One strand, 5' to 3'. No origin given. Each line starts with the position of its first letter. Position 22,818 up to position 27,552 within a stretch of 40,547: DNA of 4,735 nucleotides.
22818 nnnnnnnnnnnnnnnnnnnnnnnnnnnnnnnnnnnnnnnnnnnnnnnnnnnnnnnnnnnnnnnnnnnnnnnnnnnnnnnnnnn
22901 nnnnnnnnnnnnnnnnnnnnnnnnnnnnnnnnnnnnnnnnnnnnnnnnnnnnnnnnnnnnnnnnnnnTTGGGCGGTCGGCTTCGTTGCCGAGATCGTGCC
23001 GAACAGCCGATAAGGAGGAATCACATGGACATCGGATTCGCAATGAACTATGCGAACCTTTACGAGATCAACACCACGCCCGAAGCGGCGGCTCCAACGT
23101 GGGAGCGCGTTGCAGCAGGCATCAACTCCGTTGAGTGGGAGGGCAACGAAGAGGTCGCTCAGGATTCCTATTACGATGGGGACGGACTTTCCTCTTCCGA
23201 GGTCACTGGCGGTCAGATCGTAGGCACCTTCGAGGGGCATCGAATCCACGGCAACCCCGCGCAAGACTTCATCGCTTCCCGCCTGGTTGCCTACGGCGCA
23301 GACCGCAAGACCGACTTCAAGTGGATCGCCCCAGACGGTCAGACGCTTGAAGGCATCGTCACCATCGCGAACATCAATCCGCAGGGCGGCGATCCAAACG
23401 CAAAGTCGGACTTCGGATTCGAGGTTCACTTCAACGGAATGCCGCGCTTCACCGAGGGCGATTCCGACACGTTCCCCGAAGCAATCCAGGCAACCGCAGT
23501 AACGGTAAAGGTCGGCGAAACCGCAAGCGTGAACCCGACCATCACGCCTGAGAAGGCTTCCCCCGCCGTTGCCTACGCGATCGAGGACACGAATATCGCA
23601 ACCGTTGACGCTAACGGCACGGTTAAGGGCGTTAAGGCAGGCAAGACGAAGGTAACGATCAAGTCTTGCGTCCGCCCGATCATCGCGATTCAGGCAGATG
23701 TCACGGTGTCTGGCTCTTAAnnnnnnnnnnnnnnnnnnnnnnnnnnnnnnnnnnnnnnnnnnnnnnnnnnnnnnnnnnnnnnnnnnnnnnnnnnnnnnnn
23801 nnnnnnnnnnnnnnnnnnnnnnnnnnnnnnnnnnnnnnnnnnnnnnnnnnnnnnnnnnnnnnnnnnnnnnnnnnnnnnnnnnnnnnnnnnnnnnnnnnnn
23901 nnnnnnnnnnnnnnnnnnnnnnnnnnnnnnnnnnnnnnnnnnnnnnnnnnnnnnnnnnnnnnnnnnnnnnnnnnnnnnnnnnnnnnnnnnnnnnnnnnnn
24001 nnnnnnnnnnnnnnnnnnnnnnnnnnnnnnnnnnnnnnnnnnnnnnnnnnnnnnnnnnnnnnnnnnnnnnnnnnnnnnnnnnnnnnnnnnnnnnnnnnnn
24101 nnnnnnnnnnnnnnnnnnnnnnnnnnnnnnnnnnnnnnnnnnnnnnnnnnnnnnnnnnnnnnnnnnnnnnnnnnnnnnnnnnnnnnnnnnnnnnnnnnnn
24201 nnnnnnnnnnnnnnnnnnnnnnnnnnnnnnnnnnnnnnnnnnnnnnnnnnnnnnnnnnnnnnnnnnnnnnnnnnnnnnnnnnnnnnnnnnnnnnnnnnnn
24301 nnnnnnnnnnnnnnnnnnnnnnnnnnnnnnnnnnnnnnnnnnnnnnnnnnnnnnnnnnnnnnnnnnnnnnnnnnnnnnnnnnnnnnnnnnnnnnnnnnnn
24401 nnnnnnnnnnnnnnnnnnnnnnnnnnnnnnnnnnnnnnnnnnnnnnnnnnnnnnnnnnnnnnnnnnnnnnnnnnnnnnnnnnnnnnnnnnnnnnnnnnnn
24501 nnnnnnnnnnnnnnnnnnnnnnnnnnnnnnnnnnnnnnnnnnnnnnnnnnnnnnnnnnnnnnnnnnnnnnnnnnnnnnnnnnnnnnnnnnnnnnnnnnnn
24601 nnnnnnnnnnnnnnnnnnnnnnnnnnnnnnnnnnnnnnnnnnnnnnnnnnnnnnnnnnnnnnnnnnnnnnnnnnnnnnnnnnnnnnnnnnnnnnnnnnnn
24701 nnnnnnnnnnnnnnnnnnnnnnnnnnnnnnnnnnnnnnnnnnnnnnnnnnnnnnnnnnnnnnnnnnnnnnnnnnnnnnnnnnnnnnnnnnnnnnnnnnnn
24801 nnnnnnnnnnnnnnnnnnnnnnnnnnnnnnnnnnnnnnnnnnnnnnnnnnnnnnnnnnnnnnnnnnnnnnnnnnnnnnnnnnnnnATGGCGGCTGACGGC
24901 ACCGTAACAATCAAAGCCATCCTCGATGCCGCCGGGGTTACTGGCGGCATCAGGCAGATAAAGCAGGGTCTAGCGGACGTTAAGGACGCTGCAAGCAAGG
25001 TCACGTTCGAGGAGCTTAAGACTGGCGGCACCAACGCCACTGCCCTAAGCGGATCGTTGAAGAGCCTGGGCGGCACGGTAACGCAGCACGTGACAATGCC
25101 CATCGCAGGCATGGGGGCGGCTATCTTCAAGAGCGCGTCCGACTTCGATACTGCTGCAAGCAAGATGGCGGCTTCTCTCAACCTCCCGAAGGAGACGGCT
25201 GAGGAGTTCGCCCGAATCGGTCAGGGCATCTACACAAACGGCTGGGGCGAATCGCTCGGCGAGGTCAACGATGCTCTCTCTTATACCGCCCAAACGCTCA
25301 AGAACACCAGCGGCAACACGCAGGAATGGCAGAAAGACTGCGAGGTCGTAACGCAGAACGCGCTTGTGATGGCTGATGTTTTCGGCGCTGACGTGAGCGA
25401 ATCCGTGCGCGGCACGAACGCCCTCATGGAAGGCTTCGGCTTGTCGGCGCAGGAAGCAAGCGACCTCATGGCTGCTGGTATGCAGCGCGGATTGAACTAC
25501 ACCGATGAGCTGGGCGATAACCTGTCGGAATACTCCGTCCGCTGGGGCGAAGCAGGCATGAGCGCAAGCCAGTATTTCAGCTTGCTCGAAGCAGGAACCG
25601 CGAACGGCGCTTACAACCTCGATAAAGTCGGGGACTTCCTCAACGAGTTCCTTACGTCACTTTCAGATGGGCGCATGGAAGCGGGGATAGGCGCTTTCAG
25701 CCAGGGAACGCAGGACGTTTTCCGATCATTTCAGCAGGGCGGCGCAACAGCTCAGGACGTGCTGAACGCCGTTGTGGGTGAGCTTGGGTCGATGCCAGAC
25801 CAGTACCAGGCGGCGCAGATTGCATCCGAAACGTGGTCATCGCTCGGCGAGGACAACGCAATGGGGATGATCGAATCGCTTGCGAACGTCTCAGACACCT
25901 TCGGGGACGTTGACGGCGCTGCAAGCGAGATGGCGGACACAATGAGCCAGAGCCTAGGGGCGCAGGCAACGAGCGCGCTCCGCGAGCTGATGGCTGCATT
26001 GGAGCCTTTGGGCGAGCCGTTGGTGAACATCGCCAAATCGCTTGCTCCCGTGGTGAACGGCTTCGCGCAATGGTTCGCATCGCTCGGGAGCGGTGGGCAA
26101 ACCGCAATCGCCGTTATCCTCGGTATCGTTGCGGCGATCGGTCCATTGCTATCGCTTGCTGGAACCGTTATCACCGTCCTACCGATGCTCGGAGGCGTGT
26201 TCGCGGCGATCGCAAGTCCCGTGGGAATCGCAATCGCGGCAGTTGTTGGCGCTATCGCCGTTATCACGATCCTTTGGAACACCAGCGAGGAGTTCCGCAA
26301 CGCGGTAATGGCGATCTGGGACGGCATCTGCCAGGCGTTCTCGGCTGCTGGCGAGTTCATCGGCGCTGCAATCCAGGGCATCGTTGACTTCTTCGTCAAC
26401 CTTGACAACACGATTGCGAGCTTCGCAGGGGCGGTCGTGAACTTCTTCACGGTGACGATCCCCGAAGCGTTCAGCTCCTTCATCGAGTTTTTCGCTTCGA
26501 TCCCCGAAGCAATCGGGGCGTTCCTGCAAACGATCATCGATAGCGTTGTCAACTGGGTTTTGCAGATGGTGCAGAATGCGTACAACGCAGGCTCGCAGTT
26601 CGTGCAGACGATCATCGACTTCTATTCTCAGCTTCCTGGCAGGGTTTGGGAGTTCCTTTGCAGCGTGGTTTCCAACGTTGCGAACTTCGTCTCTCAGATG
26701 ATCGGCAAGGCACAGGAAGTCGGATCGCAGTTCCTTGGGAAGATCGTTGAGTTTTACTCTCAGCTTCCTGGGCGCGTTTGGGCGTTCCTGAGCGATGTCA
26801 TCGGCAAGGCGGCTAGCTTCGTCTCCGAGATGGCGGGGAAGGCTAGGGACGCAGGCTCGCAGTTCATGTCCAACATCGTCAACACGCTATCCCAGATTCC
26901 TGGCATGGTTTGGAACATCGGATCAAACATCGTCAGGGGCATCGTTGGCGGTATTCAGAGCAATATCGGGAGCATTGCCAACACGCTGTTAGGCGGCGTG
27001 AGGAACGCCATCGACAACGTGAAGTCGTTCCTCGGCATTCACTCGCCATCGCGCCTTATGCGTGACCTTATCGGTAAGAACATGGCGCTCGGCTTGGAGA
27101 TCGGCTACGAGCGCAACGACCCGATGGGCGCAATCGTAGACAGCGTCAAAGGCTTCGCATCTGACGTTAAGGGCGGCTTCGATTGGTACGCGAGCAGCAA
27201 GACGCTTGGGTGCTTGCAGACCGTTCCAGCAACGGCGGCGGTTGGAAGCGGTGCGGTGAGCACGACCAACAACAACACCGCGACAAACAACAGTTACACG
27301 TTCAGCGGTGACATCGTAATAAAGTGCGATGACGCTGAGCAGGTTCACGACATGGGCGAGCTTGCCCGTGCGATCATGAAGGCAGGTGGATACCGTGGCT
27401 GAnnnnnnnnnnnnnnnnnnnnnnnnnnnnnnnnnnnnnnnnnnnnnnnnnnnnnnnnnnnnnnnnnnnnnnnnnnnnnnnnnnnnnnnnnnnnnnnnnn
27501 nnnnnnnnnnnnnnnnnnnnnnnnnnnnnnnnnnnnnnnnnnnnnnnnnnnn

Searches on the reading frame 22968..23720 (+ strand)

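Call 36: search_protein_families(library=pfam, proteins=[window:22968-23720:+], max_evalue=0.001)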
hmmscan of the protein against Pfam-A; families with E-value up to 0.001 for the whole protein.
window:22968-23720:+ (250 aa): 1 family
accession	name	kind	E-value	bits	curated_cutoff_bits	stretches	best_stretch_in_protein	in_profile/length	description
PF02368.24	Big_2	-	2.6e-11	43.8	22.8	1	173-231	7-66/79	Bacterial Ig-like domain (group 2)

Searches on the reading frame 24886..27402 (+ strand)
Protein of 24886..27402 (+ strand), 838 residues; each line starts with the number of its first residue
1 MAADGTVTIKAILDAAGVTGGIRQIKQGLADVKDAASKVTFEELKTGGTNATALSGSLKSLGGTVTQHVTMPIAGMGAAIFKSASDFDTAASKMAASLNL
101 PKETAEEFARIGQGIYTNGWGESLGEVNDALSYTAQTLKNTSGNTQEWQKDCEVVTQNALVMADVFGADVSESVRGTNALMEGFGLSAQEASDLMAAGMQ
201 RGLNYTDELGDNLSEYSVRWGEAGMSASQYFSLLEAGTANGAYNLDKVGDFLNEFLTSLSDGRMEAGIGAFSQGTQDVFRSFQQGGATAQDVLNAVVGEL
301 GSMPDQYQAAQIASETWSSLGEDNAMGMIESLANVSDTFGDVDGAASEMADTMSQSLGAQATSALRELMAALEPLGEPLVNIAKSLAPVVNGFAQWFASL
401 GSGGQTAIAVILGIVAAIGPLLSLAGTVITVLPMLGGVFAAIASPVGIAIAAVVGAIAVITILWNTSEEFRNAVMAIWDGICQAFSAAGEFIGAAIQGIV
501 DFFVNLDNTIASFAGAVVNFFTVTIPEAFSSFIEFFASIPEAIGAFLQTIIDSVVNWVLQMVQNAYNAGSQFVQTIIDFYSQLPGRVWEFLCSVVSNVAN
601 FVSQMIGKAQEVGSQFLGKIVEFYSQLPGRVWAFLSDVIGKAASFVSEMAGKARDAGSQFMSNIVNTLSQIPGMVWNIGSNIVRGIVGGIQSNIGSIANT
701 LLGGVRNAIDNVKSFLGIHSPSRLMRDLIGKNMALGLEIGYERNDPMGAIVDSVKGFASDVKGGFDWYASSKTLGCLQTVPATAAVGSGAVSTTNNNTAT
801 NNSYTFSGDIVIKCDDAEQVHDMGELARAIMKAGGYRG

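Call 36: search_protein_families(library=pfam, proteins=[window:24886-27402:+], max_evalue=0.001)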
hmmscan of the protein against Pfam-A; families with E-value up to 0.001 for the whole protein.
window:24886-27402:+ (838 aa): 1 family
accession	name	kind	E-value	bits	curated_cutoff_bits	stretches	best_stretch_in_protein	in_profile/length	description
PF10145.14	PhageMin_Tail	-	5e-20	72.7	33.2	1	151-315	35-198/201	Phage-related minor tail protein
